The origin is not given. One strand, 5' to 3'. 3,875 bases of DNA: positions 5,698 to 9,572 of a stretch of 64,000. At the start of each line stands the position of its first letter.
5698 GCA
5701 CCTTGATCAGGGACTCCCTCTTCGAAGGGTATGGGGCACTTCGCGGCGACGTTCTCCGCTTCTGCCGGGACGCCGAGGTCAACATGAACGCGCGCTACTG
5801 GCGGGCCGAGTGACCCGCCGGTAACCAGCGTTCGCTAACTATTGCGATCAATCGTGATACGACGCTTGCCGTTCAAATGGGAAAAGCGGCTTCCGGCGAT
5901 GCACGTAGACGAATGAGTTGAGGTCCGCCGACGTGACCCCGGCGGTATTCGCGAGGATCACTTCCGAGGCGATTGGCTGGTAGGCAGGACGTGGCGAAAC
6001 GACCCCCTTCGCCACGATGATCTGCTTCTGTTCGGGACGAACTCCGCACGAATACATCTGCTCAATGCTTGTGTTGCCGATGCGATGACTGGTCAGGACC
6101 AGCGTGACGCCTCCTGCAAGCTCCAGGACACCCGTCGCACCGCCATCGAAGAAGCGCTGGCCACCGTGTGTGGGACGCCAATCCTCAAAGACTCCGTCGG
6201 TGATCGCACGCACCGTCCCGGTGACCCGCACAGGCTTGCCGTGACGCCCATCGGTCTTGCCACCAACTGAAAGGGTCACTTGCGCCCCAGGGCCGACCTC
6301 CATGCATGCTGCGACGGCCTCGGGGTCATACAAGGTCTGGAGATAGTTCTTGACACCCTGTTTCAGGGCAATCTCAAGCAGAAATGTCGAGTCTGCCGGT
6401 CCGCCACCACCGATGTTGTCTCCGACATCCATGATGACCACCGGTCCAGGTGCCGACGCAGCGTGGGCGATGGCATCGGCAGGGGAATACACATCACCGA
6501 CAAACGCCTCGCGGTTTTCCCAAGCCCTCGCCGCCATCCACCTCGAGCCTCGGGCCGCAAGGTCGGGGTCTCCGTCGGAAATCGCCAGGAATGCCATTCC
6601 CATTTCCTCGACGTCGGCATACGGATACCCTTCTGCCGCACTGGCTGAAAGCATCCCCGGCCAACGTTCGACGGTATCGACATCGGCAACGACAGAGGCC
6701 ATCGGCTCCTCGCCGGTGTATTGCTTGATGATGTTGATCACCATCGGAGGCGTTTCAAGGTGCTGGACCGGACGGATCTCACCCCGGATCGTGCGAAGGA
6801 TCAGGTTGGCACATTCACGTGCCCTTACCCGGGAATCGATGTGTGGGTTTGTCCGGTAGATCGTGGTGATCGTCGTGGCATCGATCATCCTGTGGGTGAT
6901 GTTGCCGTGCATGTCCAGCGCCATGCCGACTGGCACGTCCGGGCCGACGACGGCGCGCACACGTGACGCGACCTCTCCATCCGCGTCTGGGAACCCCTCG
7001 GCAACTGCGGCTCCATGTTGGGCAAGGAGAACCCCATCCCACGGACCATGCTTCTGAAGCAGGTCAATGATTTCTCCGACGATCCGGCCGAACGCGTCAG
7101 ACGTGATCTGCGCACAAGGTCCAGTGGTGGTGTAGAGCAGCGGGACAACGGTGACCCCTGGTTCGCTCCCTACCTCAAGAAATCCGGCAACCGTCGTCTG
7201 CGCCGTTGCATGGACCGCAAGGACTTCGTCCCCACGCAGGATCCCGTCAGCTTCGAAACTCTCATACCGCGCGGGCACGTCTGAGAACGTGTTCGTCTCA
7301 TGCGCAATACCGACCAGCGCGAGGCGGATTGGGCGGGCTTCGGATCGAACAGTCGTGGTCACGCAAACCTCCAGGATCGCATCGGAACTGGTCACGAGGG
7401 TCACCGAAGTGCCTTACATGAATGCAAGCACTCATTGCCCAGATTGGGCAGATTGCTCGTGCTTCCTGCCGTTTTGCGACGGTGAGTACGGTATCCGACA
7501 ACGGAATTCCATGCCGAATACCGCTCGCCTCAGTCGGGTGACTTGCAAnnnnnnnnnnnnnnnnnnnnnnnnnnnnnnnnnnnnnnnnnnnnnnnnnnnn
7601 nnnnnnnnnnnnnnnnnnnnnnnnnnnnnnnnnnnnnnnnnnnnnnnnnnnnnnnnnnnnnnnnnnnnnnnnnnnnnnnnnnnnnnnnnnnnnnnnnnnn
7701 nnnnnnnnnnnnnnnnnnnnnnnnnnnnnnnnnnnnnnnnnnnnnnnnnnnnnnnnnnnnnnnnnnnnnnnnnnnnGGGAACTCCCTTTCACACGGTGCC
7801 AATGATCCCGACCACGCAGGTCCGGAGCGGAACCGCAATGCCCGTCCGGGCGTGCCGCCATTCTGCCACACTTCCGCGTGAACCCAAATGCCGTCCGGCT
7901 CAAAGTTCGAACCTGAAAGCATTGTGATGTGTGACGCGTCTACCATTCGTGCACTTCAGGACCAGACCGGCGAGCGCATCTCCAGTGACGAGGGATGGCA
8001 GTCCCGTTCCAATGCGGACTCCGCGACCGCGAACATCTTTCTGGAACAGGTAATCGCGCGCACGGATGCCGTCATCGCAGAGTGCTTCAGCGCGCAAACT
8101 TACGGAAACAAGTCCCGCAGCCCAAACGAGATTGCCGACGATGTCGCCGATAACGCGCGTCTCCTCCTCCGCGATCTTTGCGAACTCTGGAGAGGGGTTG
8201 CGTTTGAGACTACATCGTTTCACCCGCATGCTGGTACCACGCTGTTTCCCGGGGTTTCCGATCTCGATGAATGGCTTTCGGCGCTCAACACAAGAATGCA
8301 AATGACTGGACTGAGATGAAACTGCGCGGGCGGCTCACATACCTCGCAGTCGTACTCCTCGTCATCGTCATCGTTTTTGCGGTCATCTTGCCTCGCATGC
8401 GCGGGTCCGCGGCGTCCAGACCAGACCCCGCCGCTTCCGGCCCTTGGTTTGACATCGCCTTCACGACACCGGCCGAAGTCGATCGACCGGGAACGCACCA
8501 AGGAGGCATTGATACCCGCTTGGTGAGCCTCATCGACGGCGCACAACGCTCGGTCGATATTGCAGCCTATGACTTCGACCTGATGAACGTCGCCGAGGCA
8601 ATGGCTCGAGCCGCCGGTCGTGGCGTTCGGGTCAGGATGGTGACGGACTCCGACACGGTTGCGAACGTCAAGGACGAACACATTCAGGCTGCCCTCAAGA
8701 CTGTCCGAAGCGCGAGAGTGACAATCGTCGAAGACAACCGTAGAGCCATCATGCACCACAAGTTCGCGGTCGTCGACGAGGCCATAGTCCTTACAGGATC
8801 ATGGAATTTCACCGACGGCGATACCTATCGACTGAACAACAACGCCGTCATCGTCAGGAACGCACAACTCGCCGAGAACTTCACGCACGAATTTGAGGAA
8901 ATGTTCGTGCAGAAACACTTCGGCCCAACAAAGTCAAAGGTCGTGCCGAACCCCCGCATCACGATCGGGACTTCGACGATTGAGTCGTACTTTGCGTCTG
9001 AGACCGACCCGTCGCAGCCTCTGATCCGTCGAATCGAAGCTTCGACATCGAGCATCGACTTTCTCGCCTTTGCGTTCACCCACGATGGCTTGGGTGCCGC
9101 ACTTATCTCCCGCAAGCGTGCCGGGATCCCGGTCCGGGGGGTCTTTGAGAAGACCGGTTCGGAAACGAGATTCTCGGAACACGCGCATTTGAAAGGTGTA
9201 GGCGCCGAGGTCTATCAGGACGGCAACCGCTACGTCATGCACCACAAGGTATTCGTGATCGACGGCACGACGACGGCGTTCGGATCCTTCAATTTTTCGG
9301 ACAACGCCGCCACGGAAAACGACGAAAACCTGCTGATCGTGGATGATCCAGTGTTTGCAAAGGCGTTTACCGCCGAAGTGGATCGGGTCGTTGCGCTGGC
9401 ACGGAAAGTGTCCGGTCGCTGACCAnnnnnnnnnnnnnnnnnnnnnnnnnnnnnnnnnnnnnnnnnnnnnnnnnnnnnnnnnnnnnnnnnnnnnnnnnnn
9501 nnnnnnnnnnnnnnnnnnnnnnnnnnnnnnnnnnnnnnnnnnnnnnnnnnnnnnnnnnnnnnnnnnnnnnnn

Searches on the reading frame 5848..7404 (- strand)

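Call 59: search_protein_families(library=pfam, proteins=[window:5848-7404:-], max_evalue=0.00001)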
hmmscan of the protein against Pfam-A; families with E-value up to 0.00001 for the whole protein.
window:5848-7404:- (518 aa): 2 families
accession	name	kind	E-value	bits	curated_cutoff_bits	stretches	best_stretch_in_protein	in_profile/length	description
PF07364.17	DUF1485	-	1.2e-90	304.2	22.8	1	27-315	1-289/290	Metallopeptidase family M81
PF07171.17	MlrC_C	-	1.2e-48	166.2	27.2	1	324-500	1-176/178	MlrC C-terminus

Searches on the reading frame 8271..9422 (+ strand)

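Call 59: search_protein_families(library=pfam, proteins=[window:8271-9422:+], max_evalue=0.00001)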
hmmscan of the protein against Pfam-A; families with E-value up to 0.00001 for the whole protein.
window:8271-9422:+ (383 aa): 3 families
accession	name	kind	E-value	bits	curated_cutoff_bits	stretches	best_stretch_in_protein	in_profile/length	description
PF13091.12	PLDc_2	-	2.4e-47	160.5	27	2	84-211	1-131/132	PLD-like domain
PF00614.28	PLDc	-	5.8e-07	29.7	21.9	0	161-183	5-27/28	Phospholipase D Active site motif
PF07894.18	SACK1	-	5.3e-06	26.6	21.4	0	88-214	134-271/274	Scaffolding anchor of CK1 domain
